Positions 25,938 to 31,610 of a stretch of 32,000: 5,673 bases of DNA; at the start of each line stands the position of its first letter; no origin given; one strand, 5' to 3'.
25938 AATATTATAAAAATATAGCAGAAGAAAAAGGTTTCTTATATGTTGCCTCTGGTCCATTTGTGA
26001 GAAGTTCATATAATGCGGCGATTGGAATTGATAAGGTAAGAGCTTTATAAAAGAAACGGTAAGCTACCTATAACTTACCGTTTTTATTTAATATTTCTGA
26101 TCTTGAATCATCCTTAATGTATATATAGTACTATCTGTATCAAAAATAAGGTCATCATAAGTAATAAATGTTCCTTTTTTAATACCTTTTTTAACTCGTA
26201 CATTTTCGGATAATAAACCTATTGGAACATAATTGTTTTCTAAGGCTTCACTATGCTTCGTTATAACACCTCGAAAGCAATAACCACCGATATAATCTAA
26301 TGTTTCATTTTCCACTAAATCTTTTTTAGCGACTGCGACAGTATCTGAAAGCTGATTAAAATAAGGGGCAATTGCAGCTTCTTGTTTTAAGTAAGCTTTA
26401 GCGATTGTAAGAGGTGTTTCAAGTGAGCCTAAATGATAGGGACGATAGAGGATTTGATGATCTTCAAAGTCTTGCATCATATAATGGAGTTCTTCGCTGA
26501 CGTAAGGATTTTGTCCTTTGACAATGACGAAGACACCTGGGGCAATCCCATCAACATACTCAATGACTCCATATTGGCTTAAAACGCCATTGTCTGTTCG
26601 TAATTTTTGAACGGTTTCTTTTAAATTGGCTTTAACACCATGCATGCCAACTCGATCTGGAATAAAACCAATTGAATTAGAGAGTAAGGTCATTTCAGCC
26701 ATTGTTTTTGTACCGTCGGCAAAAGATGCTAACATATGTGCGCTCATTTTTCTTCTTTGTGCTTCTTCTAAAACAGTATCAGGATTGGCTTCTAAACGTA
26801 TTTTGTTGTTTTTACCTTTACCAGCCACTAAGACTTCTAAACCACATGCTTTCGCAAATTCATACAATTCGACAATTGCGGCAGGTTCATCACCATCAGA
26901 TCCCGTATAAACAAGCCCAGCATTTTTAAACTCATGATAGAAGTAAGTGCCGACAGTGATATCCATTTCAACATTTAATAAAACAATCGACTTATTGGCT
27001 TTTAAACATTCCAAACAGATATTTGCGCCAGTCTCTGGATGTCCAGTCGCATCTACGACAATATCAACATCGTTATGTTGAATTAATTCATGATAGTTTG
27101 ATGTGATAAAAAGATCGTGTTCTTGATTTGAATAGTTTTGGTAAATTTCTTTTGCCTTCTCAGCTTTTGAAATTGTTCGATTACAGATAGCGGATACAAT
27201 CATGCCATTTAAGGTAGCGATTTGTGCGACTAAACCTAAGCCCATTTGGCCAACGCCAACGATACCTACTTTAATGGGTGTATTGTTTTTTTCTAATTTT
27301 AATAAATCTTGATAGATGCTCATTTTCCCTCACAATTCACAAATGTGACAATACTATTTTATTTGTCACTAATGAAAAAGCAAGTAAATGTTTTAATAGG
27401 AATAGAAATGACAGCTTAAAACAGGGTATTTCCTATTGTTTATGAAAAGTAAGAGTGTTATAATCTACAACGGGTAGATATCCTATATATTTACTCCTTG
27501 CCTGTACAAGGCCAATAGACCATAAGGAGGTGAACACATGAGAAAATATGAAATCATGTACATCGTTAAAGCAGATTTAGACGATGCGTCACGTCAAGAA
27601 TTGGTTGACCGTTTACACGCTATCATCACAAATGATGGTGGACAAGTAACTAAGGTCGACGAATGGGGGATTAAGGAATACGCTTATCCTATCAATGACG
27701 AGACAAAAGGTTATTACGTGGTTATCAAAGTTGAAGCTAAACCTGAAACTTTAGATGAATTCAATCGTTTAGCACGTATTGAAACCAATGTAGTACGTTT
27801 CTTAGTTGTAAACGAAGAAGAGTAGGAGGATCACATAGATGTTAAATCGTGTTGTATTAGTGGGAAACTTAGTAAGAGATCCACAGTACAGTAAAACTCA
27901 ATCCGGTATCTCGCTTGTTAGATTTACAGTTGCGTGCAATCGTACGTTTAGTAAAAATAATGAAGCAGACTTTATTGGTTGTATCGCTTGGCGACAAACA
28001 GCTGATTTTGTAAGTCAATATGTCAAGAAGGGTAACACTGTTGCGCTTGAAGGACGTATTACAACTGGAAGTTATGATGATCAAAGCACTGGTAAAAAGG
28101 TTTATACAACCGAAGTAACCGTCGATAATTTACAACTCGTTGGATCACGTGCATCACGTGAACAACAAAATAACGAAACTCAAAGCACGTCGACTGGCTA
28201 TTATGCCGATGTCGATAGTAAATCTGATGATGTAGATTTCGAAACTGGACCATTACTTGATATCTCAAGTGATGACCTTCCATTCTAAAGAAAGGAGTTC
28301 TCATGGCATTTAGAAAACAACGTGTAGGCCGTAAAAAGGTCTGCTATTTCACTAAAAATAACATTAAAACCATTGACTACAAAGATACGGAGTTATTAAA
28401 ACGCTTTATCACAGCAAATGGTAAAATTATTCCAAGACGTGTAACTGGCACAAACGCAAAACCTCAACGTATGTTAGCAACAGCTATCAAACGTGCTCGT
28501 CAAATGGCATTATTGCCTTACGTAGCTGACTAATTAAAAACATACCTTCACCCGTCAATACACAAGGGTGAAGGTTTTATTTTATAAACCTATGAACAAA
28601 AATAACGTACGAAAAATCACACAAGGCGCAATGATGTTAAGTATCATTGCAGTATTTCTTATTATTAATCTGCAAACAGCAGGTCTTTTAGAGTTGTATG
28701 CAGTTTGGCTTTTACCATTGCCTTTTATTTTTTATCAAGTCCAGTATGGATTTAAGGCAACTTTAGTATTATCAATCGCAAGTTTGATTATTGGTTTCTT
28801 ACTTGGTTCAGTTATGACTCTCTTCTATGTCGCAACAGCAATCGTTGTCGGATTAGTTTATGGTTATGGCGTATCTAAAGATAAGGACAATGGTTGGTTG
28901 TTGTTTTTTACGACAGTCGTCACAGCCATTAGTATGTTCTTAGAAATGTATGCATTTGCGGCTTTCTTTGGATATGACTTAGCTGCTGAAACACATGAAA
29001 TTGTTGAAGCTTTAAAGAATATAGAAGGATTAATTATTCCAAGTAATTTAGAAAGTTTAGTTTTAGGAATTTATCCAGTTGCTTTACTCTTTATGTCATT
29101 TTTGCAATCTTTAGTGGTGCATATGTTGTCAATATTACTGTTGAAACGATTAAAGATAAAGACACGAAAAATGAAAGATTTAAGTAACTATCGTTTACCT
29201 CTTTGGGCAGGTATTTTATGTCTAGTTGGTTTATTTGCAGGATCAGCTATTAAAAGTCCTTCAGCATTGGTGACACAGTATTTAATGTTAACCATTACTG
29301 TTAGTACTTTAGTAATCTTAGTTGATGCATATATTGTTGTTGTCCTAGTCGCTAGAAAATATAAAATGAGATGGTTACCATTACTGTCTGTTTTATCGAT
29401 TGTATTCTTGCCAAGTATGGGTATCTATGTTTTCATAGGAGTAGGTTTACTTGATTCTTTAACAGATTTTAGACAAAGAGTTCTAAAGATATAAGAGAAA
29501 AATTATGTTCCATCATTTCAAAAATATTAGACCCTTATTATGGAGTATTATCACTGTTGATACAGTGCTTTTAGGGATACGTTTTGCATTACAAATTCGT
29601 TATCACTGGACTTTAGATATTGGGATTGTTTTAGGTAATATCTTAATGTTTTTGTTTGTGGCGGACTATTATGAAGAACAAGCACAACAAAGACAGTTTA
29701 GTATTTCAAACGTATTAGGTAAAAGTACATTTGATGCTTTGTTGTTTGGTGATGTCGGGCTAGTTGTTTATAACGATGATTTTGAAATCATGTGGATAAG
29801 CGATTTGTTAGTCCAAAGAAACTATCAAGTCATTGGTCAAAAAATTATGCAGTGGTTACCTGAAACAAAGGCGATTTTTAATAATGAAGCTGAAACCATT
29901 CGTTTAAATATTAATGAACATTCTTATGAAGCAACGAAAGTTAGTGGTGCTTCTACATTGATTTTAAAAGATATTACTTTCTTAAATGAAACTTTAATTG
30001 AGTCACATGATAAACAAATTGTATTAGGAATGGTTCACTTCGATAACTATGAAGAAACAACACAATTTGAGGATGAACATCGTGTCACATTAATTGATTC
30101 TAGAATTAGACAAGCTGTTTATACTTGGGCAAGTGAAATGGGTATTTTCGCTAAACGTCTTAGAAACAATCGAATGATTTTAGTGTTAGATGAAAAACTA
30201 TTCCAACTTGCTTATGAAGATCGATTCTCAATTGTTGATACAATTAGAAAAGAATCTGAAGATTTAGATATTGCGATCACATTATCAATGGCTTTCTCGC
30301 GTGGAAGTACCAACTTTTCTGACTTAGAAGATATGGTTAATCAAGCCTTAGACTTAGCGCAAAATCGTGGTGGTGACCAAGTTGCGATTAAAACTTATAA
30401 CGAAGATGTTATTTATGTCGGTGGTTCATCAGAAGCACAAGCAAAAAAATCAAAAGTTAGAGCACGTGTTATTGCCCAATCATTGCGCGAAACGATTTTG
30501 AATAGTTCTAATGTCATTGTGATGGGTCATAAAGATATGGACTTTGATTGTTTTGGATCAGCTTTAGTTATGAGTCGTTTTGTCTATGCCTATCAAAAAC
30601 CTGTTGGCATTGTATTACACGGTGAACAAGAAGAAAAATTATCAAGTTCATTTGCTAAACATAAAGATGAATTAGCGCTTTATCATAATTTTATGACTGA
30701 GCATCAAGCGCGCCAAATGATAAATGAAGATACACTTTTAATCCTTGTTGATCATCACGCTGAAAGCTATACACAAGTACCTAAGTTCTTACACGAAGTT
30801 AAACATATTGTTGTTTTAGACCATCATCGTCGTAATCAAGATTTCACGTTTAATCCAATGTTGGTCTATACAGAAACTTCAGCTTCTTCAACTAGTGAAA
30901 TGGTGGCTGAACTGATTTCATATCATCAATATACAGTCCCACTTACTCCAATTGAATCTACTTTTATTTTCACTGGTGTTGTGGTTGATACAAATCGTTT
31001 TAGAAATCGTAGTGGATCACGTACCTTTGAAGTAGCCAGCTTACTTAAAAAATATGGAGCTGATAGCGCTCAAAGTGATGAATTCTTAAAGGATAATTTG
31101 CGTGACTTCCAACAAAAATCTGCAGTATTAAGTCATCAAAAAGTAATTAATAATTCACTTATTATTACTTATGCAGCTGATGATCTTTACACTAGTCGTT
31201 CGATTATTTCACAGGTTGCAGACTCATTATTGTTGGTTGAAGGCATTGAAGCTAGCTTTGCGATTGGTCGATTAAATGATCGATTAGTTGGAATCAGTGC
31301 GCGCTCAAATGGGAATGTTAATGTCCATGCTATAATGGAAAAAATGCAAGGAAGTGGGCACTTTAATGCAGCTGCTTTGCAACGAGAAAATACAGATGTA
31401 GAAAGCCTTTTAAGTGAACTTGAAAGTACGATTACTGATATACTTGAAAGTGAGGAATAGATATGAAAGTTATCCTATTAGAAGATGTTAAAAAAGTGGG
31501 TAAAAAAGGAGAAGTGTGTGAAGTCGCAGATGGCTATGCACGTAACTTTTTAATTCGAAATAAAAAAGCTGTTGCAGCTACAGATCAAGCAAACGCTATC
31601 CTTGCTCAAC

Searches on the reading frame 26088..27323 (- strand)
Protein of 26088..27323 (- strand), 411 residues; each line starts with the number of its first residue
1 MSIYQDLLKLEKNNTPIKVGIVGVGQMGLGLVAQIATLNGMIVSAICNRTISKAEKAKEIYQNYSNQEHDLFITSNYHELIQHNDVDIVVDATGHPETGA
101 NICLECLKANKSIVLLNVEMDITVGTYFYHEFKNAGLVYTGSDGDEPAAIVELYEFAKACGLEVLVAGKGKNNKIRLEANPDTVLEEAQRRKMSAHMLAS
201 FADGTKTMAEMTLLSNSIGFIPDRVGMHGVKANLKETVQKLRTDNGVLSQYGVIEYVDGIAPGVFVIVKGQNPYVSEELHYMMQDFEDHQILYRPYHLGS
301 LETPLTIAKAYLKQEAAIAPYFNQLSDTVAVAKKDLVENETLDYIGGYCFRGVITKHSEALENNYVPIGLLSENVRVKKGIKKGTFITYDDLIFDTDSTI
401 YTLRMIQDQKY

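Call 8: search_protein_families(library=pfam, proteins=[window:26088-27323:-], max_evalue=0.00001)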
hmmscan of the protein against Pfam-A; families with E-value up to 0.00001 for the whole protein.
window:26088-27323:- (411 aa): 4 families
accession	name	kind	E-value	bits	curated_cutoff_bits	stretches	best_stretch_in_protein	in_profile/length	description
PF21135.2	DRL_cat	-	2.8e-55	187.2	27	1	144-303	1-164/164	Oxidoreductase DRL, catalytic domain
PF03447.22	NAD_binding_3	-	8.2e-08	33.4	24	1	23-119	1-91/116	Homoserine dehydrogenase, NAD binding domain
PF01113.26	DapB_N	-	1.1e-07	32.4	25.6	1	17-114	1-95/124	Dihydrodipicolinate reductase, N-terminus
PF01408.29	GFO_IDH_MocA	-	1.5e-06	29.3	24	1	17-114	1-90/120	Oxidoreductase family, NAD-binding Rossmann fold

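Call 10: search_solved_structures(query=window:26088-27323:-, max_evalue=0.00001, show_alignments=1)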
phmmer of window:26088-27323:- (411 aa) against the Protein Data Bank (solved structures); distinct sequences matched with E-value up to 0.00001: 3.
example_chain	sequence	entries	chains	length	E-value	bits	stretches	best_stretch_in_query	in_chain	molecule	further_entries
3upy_A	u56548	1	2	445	3.3e-82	280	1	4-409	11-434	Oxidoreductase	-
3upl_A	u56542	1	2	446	3.3e-82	280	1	4-409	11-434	Oxidoreductase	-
3ec7_A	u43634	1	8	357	1.9e-06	30.6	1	16-113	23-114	Putative Dehydrogenase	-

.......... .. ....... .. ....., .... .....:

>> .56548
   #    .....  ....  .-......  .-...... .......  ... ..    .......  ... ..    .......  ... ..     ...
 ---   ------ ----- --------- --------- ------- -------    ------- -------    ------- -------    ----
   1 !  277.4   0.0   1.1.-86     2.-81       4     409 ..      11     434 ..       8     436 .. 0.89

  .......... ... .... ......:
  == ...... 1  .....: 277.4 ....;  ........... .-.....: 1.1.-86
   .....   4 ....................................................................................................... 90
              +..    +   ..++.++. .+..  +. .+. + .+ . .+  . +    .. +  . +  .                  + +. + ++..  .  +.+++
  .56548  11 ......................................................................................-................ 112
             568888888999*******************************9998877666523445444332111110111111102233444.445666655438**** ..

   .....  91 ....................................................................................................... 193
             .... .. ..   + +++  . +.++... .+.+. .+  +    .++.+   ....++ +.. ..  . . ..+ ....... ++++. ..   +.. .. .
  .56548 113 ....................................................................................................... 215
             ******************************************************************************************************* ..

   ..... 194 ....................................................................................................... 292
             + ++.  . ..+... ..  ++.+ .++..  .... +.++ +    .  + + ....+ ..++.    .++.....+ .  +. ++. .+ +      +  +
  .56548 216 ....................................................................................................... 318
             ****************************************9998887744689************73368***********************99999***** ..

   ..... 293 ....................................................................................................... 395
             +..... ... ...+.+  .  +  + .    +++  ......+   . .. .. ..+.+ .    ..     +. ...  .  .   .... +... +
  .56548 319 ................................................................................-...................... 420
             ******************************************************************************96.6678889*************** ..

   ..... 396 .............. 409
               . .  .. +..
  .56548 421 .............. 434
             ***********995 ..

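Call 30: search_protein_families(library=ncbifam, proteins=[window:26088-27323:-], max_evalue=1e-10)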
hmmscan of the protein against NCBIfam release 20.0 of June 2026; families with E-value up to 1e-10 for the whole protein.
window:26088-27323:- (411 aa): 0 families

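Call 60: find_homologous_proteins(query=window:26088-27323:-, max_evalue=1e-50)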
Query window:26088-27323:- (411 aa): 2657 proteins with E <= 1e-50 among 7488 candidates; the best 120 are listed.
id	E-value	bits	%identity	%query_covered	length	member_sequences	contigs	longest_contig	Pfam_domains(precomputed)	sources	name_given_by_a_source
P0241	1.8e-271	918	100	100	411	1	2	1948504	PF01113.27,PF01408.29,PF21135.3,PF03447.23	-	-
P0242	2.7e-211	720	80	100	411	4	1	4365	PF01113.27,PF21135.3,PF03447.23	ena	-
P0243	6.9e-200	682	75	100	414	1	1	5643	PF01113.27,PF21135.3,PF03447.23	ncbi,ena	-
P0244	2.5e-194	664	74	100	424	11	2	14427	PF01113.27,PF01408.29,PF21135.3,PF03447.23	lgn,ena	-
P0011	2.7e-155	535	61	100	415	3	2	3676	PF01113.27,PF01408.29,PF08666.18,PF21135.3,PF03447.23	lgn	-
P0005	7.9e-155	534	59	100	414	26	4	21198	PF01408.29,PF08666.18,PF21135.3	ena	-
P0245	1.9e-154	533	59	100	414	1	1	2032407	PF08666.18,PF21135.3,PF03447.23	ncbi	-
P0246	1.7e-153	530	59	100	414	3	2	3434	PF01113.27,PF01408.29,PF08666.18,PF21135.3,PF03447.23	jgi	jgi:predicted homoserine dehydrogenase-like protein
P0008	2.2e-153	529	59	99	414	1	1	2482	PF08666.18,PF21135.3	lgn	-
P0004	4.0e-153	528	59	99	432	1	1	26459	PF01408.29,PF08666.18,PF21135.3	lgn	-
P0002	2.4e-152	526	60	100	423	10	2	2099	PF01113.27,PF01408.29,PF08666.18,PF21135.3,PF03447.23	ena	-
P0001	4.9e-152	525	59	100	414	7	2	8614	PF01113.27,PF01408.29,PF08666.18,PF21135.3,PF03447.23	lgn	-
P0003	9.6e-152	524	59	100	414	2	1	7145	PF01113.27,PF01408.29,PF08666.18,PF21135.3,PF03447.23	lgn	-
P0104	1.3e-151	523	57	100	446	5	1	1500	PF08666.18,PF21135.3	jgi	-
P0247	4.1e-151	522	57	99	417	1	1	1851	PF08666.18,PF21135.3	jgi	jgi:predicted homoserine dehydrogenase-like protein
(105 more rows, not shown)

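Call 61: find_encoding_contigs(protein=P0241, flank=10000, max_places=2)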
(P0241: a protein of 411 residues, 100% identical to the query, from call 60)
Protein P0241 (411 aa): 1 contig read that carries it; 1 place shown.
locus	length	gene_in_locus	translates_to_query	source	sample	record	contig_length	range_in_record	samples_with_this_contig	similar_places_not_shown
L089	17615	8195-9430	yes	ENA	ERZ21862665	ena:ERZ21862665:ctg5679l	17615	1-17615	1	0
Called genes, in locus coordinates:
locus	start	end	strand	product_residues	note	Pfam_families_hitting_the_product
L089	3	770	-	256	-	?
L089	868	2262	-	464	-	PF01476:LysM (faint), PF07501:G5, PF01551:Peptidase_M23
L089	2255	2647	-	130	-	PF03796:DnaB_C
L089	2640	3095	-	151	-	PF13481:AAA_25, PF03796:DnaB_C, PF06745:ATPase (faint)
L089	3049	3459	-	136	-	PF00772:DnaB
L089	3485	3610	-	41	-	-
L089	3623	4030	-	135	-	PF01281:Ribosomal_L9_N, PF03948:Ribosomal_L9_C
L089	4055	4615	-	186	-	PF02272:DHHA1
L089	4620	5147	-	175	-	PF01368:DHH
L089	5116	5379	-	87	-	PF24898:GGDEF_GdpP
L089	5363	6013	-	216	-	-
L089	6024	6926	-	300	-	PF09991:DUF2232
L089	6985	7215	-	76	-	PF01084:Ribosomal_S18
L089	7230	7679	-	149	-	PF00436:SSB, PF11506:DUF3217 (weak)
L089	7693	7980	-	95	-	PF01250:Ribosomal_S6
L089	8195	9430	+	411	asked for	PF01113:DapB_N, PF01408:GFO_IDH_MocA (weak), PF03447:NAD_binding_3, PF21135:DRL_cat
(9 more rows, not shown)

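Call 62: find_encoding_contigs(protein=P0244, flank=10000, max_places=2)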
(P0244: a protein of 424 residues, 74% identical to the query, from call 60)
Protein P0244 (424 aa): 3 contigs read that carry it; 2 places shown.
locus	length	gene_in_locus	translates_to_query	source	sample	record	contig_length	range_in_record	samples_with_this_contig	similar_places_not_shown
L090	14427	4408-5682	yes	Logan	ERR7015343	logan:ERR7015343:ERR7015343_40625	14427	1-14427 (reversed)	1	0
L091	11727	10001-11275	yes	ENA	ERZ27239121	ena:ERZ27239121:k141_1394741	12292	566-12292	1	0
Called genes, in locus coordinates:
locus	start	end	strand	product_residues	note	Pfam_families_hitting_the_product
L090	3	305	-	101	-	?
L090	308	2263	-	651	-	PF21370:PAS_GdpP (faint), PF24898:GGDEF_GdpP, PF01368:DHH, PF02272:DHHA1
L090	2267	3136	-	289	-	PF09991:DUF2232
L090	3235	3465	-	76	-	PF01084:Ribosomal_S18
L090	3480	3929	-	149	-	PF00436:SSB, PF11506:DUF3217 (weak)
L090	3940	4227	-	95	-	PF01250:Ribosomal_S6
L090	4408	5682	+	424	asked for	PF01113:DapB_N (weak), PF01408:GFO_IDH_MocA (weak), PF03447:NAD_binding_3 (weak), PF21135:DRL_cat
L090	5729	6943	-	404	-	PF00364:Biotin_lipoyl, PF02817:E3_binding (weak), PF00198:2-oxoacid_dh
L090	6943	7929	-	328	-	PF02779:Transket_pyr, PF02780:Transketolase_C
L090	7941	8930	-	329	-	PF00676:E1_dh, PF00456:Transketolase_N, PF02775:TPP_enzyme_C (faint)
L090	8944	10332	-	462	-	PF00890:FAD_binding_2 (weak), PF01134:GIDA, PF03486:HI0933_like (faint), PF07992:Pyr_redox_2, PF12831:FAD_oxidored (weak), PF13738:Pyr_redox_3, PF00070:Pyr_redox, PF02852:Pyr_redox_dim, +1 more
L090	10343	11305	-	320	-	PF04545:Sigma70_r4 (weak), PF12802:MarR_2 (faint), PF04198:Sugar-bind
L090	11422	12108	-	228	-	PF21948:LplA-B_cat, PF03099:BPL_LplA_LipB (weak)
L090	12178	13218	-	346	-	PF03612:EIIBC-GUT_N, PF07663:EIIBC-GUT_C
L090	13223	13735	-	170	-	PF03608:EII-GUT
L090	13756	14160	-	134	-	PF06923:GutM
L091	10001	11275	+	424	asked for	PF01113:DapB_N (weak), PF01408:GFO_IDH_MocA (weak), PF03447:NAD_binding_3 (weak), PF21135:DRL_cat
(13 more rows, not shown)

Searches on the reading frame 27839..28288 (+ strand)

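Call 8: search_protein_families(library=pfam, proteins=[window:27839-28288:+], max_evalue=0.00001)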
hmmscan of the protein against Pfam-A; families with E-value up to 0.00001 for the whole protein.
window:27839-28288:+ (149 aa): 1 family
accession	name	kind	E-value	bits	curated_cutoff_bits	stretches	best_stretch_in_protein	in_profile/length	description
PF00436.31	SSB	-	8.8e-31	106.5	26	1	2-100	1-103/104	Single-strand binding protein family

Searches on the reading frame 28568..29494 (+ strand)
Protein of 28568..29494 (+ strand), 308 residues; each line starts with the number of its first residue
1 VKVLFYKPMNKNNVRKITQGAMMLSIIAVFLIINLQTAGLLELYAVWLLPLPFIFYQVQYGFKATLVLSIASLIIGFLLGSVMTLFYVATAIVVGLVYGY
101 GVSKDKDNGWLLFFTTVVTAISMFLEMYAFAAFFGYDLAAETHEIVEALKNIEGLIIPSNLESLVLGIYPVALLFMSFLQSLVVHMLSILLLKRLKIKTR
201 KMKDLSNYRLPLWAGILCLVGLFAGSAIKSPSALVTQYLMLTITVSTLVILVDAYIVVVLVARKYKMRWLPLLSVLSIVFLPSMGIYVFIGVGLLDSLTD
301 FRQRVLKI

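Call 8: search_protein_families(library=pfam, proteins=[window:28568-29494:+], max_evalue=0.00001)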
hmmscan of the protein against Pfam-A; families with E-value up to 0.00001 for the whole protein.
window:28568-29494:+ (308 aa): 1 family
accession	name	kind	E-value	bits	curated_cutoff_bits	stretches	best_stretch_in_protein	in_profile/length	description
PF09991.14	DUF2232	-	9.1e-23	81.3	27.8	1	26-297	2-290/290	Predicted membrane protein (DUF2232)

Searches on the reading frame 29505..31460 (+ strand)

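Call 8: search_protein_families(library=pfam, proteins=[window:29505-31460:+], max_evalue=0.00001)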
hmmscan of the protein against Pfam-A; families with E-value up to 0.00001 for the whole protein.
window:29505-31460:+ (651 aa): 3 families
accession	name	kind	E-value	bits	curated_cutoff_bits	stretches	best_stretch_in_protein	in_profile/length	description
PF24898.2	GGDEF_GdpP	-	1.1e-30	106.9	30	1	177-301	1-124/126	Cyclic-di-AMP phosphodiesterase GdpP-like, GGDEF domain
PF01368.27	DHH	-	8.8e-21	74.9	28.1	1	336-489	1-122/125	DHH family, N-terminal domain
PF02272.25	DHHA1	-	9.3e-11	42.5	25.9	1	551-643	3-100/102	DHHA1 domain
